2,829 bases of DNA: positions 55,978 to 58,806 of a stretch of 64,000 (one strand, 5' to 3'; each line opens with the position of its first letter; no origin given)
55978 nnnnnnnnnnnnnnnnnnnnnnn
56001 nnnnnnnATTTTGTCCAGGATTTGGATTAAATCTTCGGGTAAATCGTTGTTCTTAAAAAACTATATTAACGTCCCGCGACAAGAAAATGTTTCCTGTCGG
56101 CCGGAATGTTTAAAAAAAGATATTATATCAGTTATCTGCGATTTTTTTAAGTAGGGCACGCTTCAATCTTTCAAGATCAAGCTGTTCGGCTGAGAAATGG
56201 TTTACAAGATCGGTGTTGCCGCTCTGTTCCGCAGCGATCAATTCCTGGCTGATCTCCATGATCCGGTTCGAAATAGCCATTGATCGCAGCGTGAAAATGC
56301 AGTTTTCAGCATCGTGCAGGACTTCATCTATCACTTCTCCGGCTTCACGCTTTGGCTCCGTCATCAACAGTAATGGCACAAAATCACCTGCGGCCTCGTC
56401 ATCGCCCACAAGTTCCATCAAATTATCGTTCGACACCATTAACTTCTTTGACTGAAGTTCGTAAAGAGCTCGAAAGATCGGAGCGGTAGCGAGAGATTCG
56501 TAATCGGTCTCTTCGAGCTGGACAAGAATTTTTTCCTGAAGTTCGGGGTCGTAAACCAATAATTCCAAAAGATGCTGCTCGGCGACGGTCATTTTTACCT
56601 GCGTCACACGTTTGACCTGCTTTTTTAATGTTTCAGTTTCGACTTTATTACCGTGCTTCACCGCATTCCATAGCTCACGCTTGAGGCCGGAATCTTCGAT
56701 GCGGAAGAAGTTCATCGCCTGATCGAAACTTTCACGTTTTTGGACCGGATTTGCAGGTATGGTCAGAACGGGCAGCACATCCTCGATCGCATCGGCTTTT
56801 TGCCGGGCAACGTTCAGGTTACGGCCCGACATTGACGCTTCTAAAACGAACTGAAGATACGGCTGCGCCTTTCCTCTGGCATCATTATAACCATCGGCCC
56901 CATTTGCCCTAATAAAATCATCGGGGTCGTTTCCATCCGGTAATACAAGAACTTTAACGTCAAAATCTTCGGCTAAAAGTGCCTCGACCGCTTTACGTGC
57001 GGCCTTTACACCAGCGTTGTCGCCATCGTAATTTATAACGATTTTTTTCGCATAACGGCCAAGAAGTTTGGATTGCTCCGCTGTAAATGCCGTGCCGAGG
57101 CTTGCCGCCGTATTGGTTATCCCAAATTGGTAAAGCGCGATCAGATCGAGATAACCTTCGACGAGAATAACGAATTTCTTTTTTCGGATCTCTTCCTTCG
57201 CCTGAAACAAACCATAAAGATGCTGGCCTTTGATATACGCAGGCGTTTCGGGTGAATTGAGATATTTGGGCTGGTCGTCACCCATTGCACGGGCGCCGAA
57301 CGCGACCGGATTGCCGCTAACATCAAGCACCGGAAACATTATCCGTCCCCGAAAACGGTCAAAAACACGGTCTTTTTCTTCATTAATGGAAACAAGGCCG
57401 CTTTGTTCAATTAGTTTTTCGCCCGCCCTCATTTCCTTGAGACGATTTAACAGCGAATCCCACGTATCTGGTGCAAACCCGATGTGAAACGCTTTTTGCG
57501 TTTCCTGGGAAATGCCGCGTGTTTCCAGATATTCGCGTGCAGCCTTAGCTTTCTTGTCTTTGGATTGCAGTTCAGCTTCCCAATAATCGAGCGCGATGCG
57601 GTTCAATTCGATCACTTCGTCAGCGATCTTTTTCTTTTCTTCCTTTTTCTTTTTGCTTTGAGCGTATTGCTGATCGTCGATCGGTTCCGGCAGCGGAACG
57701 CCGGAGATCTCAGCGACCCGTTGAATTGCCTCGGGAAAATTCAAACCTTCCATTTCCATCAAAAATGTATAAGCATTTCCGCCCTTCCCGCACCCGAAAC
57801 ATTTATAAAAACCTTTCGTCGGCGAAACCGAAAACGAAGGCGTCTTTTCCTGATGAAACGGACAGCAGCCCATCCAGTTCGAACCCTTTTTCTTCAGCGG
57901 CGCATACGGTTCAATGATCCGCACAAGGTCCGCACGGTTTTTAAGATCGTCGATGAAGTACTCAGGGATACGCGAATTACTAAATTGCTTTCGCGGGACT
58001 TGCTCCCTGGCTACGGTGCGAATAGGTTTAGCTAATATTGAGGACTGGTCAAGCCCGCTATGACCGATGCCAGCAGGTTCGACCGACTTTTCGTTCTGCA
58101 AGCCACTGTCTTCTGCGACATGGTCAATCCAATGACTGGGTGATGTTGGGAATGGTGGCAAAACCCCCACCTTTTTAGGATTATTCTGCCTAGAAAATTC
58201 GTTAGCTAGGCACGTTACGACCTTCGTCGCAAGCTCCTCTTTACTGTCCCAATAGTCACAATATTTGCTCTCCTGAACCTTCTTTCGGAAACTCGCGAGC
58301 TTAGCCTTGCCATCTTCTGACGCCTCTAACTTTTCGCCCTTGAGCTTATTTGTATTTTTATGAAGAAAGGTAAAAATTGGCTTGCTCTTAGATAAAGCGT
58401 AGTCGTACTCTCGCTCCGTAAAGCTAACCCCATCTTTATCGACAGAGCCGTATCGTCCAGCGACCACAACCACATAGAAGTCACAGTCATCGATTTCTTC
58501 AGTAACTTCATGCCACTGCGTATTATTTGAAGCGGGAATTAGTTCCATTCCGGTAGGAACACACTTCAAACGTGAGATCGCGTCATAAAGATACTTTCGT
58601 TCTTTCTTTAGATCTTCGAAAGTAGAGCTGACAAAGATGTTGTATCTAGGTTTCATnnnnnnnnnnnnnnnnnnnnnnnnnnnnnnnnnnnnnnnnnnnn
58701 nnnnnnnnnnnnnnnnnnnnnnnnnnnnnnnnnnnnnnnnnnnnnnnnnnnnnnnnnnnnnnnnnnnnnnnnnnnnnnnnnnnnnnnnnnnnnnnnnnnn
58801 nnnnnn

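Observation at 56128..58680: Housekeeping primase DnaG fused to an N-terminal DUF4062 (TIR-like) domain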

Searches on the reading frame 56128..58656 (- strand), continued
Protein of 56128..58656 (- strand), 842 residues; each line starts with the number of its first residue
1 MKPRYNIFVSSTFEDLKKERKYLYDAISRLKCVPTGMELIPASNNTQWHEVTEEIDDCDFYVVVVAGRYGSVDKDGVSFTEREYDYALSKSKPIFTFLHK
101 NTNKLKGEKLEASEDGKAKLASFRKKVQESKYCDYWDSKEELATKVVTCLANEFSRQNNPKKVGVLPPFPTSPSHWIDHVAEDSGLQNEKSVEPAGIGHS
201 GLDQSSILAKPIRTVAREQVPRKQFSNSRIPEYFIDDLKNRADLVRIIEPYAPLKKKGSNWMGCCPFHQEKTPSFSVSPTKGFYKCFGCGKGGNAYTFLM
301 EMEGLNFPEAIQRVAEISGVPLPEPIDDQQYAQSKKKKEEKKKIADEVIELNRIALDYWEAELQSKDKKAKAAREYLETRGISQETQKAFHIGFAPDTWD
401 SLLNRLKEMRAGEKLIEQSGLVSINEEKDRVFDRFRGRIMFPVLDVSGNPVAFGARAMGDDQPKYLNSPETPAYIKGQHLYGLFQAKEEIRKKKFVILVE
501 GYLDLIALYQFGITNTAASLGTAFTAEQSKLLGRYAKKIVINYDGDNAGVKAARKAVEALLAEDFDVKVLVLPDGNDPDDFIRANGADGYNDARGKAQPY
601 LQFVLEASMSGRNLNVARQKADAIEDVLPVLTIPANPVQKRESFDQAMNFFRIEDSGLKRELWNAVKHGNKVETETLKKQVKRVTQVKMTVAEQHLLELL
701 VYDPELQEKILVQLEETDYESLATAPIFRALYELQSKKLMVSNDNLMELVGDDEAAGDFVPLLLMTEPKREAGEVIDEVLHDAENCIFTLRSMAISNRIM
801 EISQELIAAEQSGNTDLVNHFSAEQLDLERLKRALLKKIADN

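Call 74: find_encoding_contigs(protein=P0330, flank=8000, max_places=2)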
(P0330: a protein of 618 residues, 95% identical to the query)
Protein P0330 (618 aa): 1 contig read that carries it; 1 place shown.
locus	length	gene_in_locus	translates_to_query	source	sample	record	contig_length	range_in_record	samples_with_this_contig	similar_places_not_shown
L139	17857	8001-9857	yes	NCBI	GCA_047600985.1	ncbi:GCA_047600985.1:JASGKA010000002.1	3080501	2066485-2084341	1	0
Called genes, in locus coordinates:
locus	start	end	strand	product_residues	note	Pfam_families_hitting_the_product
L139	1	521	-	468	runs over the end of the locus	PF01979:Amidohydro_1, PF07969:Amidohydro_3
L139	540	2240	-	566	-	PF01979:Amidohydro_1, PF07969:Amidohydro_3 (weak)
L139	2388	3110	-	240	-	PF09859:Oxygenase-NA, PF13640:2OG-FeII_Oxy_3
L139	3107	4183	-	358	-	PF02805:Ada_Zn_binding, PF12833:HTH_18, PF02870:Methyltransf_1N, PF01035:DNA_binding_1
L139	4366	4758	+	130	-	PF04134:DCC1-like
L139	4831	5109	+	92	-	PF04248:NTP_transf_9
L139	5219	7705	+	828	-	PF00488:MutS_V, PF01713:Smr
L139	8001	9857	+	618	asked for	PF01807:Zn_ribbon_DnaG, PF10410:DnaB_bind (faint), PF08275:DNAG_N, PF01751:Toprim, PF13362:Toprim_3, PF13662:Toprim_4, PF13155:Toprim_2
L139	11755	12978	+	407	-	-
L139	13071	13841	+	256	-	PF01040:UbiA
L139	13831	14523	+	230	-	PF01565:FAD_binding_4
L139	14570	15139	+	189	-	-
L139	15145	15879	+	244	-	PF00106:adh_short, PF13561:adh_short_C2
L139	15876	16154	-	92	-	-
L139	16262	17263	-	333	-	PF01743:PolyA_pol, PF12627:PolyA_pol_RNAbd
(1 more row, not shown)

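Call 76: find_encoding_contigs(protein=P0001, flank=2000, max_places=4)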
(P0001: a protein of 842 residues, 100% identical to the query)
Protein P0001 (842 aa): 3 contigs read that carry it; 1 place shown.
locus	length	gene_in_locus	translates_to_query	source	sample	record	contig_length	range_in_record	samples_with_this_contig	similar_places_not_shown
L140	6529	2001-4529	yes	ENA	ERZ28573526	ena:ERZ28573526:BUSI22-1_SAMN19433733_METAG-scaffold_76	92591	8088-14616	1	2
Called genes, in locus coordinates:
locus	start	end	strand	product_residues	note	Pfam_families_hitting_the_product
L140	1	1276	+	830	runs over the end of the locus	PF00488:MutS_V, PF01713:Smr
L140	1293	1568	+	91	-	-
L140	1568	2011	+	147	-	PF01850:PIN, PF13470:PIN_3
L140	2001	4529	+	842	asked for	PF13271:DUF4062, PF01807:Zn_ribbon_DnaG, PF08275:DNAG_N, PF01751:Toprim, PF13155:Toprim_2, PF13362:Toprim_3, PF13662:Toprim_4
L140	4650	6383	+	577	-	PF03979:Sigma70_r1_1, PF00140:Sigma70_r1_2, PF04542:Sigma70_r2, PF04539:Sigma70_r3, PF04545:Sigma70_r4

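Call 88: predict_structure(alignment_id=A1)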
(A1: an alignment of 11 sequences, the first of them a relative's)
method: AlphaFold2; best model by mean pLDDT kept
length: 842 residues; sequences in the alignment: 11
mean_pLDDT: 61.3   pTM: 0.34
mean pLDDT of the five models: 61.3, 61.3, 57.4, 54.8, 48.0
residues with pLDDT >= 90: 19; 70-90: 345; 50-70: 205; < 50: 273
segments of 3 or more residues with pLDDT < 50: 39-45, 161-280, 282-292, 319-327, 380-382, 385-398, 419-496, 506-513, 585-587
pLDDT, mean of each block of 10 residues (from residue 1): 72 68 80 67 58 85 80 74 88 89 61 76 86 85 86 72 32 25 23 26 24 25 29 35 29 32 35 37 41 54 55 51 41 63 63 57 60 52 44 42 65 55 35 31 43 33 28 25 31 45 49 53 58 65 68 79 77 53 49 60 85 70 85 82 86 77 80 63 59 86 87 85 84 89 88 75 81 79 87 84 79 83 89 83 69
secondary structure, 60 per line:
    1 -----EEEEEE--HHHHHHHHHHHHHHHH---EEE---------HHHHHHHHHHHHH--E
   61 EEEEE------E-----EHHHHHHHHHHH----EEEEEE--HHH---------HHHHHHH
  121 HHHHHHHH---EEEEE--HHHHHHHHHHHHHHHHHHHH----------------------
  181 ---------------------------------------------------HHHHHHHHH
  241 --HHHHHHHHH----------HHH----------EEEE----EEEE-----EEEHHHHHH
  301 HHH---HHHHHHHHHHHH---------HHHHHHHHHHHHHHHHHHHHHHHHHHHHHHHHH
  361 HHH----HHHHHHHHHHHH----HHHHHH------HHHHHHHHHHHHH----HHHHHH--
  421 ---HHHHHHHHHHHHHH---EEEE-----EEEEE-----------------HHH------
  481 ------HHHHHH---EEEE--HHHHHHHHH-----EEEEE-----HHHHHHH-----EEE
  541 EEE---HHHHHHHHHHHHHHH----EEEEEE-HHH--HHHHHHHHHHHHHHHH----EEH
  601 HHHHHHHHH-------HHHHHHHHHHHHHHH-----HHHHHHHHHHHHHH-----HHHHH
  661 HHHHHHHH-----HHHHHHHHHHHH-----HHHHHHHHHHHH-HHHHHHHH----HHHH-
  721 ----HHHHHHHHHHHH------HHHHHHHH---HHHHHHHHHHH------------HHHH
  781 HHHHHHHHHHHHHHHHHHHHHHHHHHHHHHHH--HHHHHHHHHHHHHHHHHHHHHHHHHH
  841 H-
elements in order (helices of 4 or more, strands of 3 or more residues): E6-11 H14-29 E33-35 H45-57 E60-65 H79-89 E94-99 H114-128 E132-136 H139-158 H232-240 H243-251 E275-278 E283-286 E292-294 H295-303 H307-318 H328-363 H368-379 H384-389 H396-408 H413-418 H424-437 E441-444 E450-454 H487-492 E496-499 H502-510 E516-520 H526-532 E538-543 H547-561 E566-571 H578-593 H600-609 H617-631 H637-650 H656-668 H674-685 H691-702 H704-711 H716-719 H725-736 H743-750 H754-764 H777-812 H815-841

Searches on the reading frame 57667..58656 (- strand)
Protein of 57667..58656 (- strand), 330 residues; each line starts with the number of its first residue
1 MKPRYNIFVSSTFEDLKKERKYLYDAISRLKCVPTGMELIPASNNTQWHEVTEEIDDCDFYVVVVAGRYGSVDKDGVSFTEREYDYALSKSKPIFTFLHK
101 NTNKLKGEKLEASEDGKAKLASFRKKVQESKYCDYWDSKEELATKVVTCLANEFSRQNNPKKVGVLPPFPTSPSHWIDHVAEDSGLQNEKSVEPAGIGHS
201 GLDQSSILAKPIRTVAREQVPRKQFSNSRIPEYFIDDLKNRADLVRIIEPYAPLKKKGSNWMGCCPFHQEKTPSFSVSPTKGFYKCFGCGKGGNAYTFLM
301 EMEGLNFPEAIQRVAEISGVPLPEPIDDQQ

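Call 48: search_protein_representatives(protein=window:57667-58656:-)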
Query: 330 residues. Proteins with E-value up to 0.001 (for the whole library): 50085; up to 1e-10: 27337; up to 1e-30: 1043. The best 150 are listed.
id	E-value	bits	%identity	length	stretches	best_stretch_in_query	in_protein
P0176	3.4e-55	204.1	88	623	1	232-330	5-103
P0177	3.8e-55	204.0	88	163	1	232-329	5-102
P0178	4.3e-54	200.5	87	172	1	232-329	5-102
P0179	6.1e-51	190.1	80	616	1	229-329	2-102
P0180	3.8e-50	187.5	80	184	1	232-329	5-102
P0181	2.7e-49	184.7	82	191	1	232-329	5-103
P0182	3.8e-49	184.3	80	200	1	230-329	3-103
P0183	5.7e-48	180.4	79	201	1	230-329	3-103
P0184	1.6e-45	172.3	86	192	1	232-318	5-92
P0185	3.1e-44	168.1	48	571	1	1-160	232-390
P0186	5.8e-44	167.2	46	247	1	2-177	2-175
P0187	6.7e-44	167.0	49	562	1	1-162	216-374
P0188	1.2e-43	166.2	47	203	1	1-177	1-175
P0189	1.4e-43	165.9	47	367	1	1-161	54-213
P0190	1.5e-43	165.9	43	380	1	1-177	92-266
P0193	6.2e-43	163.8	48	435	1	1-159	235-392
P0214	2.7e-40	155.1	42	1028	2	230-325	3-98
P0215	3.5e-40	154.8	46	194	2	234-316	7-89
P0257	1.2e-38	149.7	48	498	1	2-151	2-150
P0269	2.7e-38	148.6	47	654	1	3-147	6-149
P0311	2.1e-37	145.6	59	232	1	220-329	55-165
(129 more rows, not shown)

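Call 50: search_protein_families(library=pfam, proteins=[P0214, P0215, P0185, P0187, P0193, P0269, P0257, P0311], max_evalue=0.001)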
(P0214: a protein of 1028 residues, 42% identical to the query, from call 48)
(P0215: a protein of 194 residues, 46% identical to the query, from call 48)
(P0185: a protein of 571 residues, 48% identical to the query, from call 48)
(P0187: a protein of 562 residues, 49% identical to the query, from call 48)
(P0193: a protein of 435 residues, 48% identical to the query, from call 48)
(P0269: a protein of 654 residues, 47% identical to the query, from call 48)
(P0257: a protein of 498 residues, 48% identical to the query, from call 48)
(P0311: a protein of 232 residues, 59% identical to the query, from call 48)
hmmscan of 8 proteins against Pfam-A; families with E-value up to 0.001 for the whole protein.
P0214 (1028 aa): 7 families
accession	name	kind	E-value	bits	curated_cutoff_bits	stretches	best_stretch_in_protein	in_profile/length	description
PF01807.25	Zn_ribbon_DnaG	-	6.9e-59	196.2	24.9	2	7-96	5-94/98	CHC2 zinc finger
PF08275.17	DNAG_N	-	2.6e-46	157.3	26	2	569-691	1-127/128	DNA primase catalytic core, N-terminal domain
PF13155.12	Toprim_2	-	2.9e-24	85.7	22.1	1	702-786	1-87/88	Toprim-like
PF13662.12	Toprim_4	-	2.3e-16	60.2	25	1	701-774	3-83/85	Toprim domain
PF10410.14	DnaB_bind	-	7e-10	39.4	20.6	0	822-861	16-55/56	DnaB-helicase binding domain of primase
PF01751.28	Toprim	-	3e-08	34.2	23.1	1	701-776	2-95/96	Toprim domain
PF13362.12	Toprim_3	-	3.6e-05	24.5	27.2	1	702-791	3-93/95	Toprim domain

P0215 (194 aa): 3 families
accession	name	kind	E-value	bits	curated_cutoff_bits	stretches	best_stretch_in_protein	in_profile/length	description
PF01807.25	Zn_ribbon_DnaG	-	1.2e-72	240.3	24.9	2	5-91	3-89/98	CHC2 zinc finger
PF16988.10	Vps36-NZF-N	-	0.00065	19.5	27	0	37-64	14-41/65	Vacuolar protein sorting 36 NZF-N zinc-finger domain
PF18551.6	TackOD1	-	0.00096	19.2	32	0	47-87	96-134/188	Thaumarchaeal output domain 1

P0185 (571 aa): 1 family
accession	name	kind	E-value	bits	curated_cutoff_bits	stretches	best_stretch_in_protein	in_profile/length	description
PF13271.11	DUF4062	-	5.6e-28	97.4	24.7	1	237-318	1-82/82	Domain of unknown function (DUF4062)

P0187 (562 aa): 1 family
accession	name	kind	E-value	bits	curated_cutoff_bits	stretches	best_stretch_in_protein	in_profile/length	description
PF13271.11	DUF4062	-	6.8e-30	103.5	24.7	1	221-302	1-82/82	Domain of unknown function (DUF4062)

P0193 (435 aa): 1 family
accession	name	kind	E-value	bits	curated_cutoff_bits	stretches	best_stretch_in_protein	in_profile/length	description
PF13271.11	DUF4062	-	9.1e-27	93.5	24.7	1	240-321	1-82/82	Domain of unknown function (DUF4062)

P0269 (654 aa): 7 families
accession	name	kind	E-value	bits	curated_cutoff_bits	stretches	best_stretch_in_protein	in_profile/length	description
PF23598.1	LRR_14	-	1.9e-32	112.8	40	4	449-529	42-120/353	Leucine-rich repeat region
PF13271.11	DUF4062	-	8.1e-31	106.5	24.7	1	9-90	1-82/82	Domain of unknown function (DUF4062)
PF12799.13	LRR_4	-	1.2e-22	79.8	27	3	432-471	2-41/44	Leucine Rich repeats (2 copies)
PF13855.12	LRR_8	-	6e-22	77.6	27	3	432-489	2-61/61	Leucine rich repeat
PF00560.39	LRR_1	-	6.2e-10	37.7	20.6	0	593-614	1-23/23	Leucine Rich Repeat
PF23286.1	LRR_13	-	1.6e-05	25.1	30.1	0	396-451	15-71/210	Disease resistance protein RPS4B-like, leucine-rich repeats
PF23211.1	LRR_LRWD1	-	1.7e-05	25.1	28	1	432-489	17-76/190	Leucine-rich repeat and WD repeat-containing protein 1, LRR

P0257 (498 aa): 2 families
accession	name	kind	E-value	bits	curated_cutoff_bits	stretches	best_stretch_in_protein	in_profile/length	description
PF13271.11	DUF4062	-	8.9e-29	100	24.7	1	6-87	1-82/82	Domain of unknown function (DUF4062)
PF01928.26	CYTH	-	6e-06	26.6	23.2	1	270-424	27-156/179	CYTH domain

P0311 (232 aa): 2 families
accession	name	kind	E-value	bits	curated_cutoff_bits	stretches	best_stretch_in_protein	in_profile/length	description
PF01807.25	Zn_ribbon_DnaG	-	1.8e-38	130.7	24.9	1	67-159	2-94/98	CHC2 zinc finger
PF08275.17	DNAG_N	-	3.5e-08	34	26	1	188-231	2-44/128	DNA primase catalytic core, N-terminal domain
